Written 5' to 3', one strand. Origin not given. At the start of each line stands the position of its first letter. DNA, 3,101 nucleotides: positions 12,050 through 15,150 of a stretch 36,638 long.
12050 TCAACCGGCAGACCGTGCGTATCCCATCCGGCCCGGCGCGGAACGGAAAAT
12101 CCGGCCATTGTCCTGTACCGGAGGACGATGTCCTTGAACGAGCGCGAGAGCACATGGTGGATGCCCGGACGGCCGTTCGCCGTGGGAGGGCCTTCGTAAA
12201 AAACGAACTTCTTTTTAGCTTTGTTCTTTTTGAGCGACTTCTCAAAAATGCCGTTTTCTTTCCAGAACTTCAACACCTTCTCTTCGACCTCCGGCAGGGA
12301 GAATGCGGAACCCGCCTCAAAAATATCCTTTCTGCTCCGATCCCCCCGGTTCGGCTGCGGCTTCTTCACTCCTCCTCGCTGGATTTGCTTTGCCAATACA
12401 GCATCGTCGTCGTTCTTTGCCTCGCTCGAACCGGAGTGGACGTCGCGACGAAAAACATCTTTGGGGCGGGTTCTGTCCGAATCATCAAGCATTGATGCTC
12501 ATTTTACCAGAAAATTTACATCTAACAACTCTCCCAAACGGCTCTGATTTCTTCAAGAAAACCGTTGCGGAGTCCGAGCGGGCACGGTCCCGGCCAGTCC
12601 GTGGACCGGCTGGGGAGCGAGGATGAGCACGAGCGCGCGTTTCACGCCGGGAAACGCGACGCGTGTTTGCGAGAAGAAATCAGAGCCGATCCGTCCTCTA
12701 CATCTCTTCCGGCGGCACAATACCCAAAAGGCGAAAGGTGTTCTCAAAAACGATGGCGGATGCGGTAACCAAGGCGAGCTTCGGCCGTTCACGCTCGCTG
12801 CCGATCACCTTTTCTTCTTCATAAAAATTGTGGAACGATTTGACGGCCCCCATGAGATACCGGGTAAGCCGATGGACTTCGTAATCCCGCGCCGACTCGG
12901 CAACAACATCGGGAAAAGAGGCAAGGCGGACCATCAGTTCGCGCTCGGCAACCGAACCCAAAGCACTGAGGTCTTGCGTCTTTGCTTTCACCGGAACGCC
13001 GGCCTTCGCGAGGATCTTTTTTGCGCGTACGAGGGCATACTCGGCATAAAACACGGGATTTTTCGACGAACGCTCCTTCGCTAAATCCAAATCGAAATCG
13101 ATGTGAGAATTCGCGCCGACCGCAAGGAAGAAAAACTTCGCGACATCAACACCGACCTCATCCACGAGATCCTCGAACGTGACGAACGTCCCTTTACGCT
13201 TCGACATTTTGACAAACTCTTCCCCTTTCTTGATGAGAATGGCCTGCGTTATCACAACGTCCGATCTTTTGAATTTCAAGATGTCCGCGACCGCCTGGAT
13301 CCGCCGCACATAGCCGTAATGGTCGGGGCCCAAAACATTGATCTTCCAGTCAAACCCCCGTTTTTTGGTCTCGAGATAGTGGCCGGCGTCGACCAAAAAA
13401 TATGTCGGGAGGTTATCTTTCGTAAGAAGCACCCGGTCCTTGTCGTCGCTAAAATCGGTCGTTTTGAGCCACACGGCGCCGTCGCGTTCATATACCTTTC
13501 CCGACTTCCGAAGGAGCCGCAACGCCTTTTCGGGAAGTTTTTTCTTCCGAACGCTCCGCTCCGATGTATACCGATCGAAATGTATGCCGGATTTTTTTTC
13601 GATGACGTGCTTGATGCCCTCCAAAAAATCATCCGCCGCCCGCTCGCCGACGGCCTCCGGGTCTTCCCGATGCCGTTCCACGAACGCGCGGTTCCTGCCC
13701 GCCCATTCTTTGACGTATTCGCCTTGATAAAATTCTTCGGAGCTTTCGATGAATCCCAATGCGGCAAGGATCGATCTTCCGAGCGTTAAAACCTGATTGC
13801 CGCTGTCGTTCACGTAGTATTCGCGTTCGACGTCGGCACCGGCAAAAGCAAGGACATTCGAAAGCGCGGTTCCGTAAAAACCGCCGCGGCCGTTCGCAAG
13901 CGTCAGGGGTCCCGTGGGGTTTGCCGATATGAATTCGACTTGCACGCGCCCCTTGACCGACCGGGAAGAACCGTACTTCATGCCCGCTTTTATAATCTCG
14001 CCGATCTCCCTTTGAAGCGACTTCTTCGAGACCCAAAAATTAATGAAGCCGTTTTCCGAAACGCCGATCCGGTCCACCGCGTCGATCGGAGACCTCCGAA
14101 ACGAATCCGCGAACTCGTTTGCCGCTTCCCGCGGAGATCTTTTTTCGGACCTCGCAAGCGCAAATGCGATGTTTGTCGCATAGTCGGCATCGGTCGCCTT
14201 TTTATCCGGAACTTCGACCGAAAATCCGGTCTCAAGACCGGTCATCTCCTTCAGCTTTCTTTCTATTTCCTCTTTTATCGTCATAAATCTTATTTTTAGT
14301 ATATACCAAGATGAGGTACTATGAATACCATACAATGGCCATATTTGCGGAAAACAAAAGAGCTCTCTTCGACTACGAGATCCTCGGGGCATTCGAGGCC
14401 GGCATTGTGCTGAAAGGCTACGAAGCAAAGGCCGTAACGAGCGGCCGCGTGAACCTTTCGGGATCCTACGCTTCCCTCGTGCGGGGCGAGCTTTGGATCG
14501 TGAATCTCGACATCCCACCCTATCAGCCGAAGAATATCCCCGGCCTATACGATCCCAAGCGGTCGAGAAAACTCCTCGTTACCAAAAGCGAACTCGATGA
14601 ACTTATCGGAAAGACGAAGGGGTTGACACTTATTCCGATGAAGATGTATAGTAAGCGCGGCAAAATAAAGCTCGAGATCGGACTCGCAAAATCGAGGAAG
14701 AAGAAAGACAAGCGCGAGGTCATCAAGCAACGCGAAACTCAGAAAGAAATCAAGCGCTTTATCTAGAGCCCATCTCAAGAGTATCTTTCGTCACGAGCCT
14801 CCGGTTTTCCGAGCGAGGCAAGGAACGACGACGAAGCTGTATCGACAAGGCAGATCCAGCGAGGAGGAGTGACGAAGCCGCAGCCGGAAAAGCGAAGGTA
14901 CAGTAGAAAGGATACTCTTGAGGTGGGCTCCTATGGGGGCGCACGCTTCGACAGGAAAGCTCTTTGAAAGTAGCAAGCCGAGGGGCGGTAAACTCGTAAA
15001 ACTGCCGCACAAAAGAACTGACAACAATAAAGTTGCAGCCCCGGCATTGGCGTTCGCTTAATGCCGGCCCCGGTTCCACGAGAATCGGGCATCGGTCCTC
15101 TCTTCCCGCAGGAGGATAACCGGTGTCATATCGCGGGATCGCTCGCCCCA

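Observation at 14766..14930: Candidate novel structured RNA (rod with purine-rich bubble, 6S-like) abutting the 5' end of tmRNA; one of two covarying copies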

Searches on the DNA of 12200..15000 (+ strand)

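Call 38: search_rna_families(source=window, start=12200, end=15000, threshold=evalue, max_evalue=10)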
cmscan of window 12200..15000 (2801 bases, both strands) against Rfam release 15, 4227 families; matches with E-value up to 10: 4.
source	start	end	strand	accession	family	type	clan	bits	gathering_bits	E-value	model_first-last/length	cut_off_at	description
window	14935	15000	+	RF00023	tmRNA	Gene;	CL00001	24.5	47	2.4e-07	1-72/374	3'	transfer-messenger RNA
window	14245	14290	-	RF02925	6A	Gene; sRNA;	-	21.4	41.2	0.9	1-52/52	no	6A RNA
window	14667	14734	+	RF02970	EGFOA-assoc-1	Gene; sRNA;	-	11.2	224.5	6.1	170-234/250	no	EGFOA-assoc-1 RNA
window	12206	12387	+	RF02041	HOTTIP_2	Gene; lncRNA;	-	10.9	80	0.73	1-374/374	no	HOXA transcript at the distal tip, conserved region 2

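Call 70: build_rna_model(alignment_id=A6, structure=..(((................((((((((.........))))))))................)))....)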
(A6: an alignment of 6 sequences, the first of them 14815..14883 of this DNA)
Model R1 built from alignment A6 (6 sequences, 69 columns); structure: as given.
model positions 69; base pairs 11; branch points 0; effective number of sequences 2.58; information 0.815 bits per position. Calibrated on 0.2 Mb of random sequence (short: E-values are rough).
structure used (alignment columns):
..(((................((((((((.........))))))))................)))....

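Call 71: search_with_rna_model(model_id=R1, sources=[window, L001, L002, L003, L124, L125, L126, L127, L128, L129, L130, L131, L132, L133, L134, L135], max_evalue=10, show_alignments=0)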
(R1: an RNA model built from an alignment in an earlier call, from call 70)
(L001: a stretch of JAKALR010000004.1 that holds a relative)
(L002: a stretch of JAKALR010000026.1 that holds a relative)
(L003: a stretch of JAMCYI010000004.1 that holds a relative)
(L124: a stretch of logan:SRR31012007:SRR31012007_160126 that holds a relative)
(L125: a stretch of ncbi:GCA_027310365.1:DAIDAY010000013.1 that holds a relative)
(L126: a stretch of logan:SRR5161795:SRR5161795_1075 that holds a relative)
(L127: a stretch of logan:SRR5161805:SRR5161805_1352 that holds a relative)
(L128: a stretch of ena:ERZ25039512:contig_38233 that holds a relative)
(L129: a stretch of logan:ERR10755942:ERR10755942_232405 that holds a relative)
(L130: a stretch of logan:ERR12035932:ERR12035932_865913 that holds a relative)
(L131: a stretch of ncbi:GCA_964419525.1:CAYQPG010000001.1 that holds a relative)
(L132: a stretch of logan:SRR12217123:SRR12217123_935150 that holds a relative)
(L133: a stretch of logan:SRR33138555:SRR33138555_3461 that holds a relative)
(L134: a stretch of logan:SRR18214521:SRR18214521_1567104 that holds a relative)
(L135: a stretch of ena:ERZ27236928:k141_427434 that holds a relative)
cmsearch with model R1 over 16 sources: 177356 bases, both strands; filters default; matches with E-value up to 10: 16.
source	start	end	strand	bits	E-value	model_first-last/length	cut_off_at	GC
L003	4490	4558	+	95.6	9.3e-26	1-69/69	no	0.61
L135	5076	5144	+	95.6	9.3e-26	1-69/69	no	0.61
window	14815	14883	+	94.8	1.7e-25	1-69/69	no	0.59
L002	4192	4260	-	92.3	9.2e-25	1-69/69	no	0.61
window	12355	12423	-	91.2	2e-24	1-69/69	no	0.54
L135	2616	2684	-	90.8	2.7e-24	1-69/69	no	0.55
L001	3236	3304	+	90.6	3.1e-24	1-69/69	no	0.62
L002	3157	3225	-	82.6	7.8e-22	1-69/69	no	0.49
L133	1154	1219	+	66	7.5e-17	1-69/69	no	0.67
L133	1260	1325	-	42.1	1.1e-09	1-69/69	no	0.62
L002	3048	3114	+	30.3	3.8e-06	1-69/69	no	0.49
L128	4726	4776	-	12.2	1.1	1-69/69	no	0.51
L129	2996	3046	-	12.2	1.1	1-69/69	no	0.51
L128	9133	9166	-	10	4.9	1-69/69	no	0.59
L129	7403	7436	-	10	4.9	1-69/69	no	0.59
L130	3900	3933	-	10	4.9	1-69/69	no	0.59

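Call 73: search_with_rna_model(model_id=R1, sources=[L133, L002], max_evalue=0.01, show_alignments=6)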
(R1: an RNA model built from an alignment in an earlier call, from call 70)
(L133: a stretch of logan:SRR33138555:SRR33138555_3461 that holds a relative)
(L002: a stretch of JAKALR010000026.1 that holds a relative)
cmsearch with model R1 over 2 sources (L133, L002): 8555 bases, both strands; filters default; matches with E-value up to 0.01: 5.
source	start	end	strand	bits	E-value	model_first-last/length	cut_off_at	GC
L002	4192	4260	-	92.3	4.4e-26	1-69/69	no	0.61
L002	3157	3225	-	82.6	3.8e-23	1-69/69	no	0.49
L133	1154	1219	+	66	3.6e-18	1-69/69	no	0.67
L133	1260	1325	-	42.1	5.4e-11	1-69/69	no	0.62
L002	3048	3114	+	30.3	1.8e-07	1-69/69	no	0.49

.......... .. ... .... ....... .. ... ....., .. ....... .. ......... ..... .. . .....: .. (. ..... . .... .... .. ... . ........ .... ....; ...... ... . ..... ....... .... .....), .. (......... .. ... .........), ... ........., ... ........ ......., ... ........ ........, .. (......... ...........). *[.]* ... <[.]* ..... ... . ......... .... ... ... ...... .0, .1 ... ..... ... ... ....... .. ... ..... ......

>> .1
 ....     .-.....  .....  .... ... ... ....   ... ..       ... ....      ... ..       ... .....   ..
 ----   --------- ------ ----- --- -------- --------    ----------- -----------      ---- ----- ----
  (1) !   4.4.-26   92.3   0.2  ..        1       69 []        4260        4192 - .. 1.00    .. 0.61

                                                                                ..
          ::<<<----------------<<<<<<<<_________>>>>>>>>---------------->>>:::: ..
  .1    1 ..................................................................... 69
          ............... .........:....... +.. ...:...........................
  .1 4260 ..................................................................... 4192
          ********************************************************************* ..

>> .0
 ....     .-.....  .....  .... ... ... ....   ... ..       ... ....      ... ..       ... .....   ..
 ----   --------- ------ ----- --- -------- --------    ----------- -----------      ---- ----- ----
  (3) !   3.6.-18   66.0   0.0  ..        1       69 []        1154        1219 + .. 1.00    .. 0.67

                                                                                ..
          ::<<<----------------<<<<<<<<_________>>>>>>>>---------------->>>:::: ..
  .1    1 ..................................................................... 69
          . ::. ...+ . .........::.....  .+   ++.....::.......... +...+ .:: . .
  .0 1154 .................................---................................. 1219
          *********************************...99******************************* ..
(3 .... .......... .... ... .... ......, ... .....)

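Call 77: search_with_rna_model(model_id=R1, sources=[window, L001, L002, L003, L133, L135], max_evalue=0.0001, make_alignment=true)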
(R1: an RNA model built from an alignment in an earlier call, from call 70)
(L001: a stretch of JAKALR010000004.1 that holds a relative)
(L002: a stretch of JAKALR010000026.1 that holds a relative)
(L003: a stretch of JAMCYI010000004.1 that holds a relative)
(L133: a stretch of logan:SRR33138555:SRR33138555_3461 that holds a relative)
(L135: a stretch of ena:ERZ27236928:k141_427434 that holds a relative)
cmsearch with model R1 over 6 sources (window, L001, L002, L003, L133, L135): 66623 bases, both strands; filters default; matches with E-value up to 0.0001: 11.
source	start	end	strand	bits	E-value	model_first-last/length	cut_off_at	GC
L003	4490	4558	+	95.6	3.5e-26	1-69/69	no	0.61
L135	5076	5144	+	95.6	3.5e-26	1-69/69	no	0.61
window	14815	14883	+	94.8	6.3e-26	1-69/69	no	0.59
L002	4192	4260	-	92.3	3.5e-25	1-69/69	no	0.61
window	12355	12423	-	91.2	7.6e-25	1-69/69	no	0.54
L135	2616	2684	-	90.8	1e-24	1-69/69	no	0.55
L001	3236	3304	+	90.6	1.1e-24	1-69/69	no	0.62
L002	3157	3225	-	82.6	2.9e-22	1-69/69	no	0.49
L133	1154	1219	+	66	2.8e-17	1-69/69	no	0.67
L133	1260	1325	-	42.1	4.2e-10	1-69/69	no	0.62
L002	3048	3114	+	30.3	1.4e-06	1-69/69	no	0.49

Alignment A7: 11 matches aligned to the model, 72 columns, each read 5' to 3' on its own strand. Consensus structure (alignment columns), stored with it:
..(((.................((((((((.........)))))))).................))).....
